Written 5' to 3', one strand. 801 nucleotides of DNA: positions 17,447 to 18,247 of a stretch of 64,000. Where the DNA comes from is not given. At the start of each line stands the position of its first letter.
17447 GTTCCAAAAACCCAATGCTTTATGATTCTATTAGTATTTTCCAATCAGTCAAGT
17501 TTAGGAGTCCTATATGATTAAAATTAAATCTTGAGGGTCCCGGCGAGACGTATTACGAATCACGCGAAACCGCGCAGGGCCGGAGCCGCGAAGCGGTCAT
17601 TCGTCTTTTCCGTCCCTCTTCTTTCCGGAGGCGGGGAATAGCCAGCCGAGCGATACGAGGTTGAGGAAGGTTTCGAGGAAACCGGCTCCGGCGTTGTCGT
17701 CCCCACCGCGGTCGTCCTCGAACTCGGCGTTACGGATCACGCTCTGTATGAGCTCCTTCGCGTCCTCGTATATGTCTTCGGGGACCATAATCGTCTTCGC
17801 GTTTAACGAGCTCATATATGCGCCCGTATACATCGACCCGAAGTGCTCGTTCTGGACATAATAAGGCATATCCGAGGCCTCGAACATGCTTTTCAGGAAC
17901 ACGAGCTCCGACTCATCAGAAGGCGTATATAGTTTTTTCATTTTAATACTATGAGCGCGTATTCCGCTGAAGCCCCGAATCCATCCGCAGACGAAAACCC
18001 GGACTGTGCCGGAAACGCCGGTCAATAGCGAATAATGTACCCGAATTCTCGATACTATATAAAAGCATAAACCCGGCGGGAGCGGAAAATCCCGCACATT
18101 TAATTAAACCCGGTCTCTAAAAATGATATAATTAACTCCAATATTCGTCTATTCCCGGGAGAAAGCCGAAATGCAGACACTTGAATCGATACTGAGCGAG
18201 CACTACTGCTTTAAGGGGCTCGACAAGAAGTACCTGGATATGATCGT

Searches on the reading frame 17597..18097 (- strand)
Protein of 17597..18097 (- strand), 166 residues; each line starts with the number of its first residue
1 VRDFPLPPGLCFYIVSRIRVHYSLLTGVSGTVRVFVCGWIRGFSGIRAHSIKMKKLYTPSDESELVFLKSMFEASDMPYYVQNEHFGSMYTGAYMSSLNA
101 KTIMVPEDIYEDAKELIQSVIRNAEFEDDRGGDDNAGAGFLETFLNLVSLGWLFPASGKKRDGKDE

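Call 29: search_protein_families(library=pfam, proteins=[window:17597-18097:-], max_evalue=0.00001)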
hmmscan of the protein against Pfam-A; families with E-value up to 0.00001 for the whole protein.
window:17597-18097:- (166 aa): 1 family
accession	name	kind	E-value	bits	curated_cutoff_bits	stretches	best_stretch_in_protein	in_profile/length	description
PF09413.15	DUF2007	-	2.9e-11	43.8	25.7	1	53-119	1-64/66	Putative prokaryotic signal transducing protein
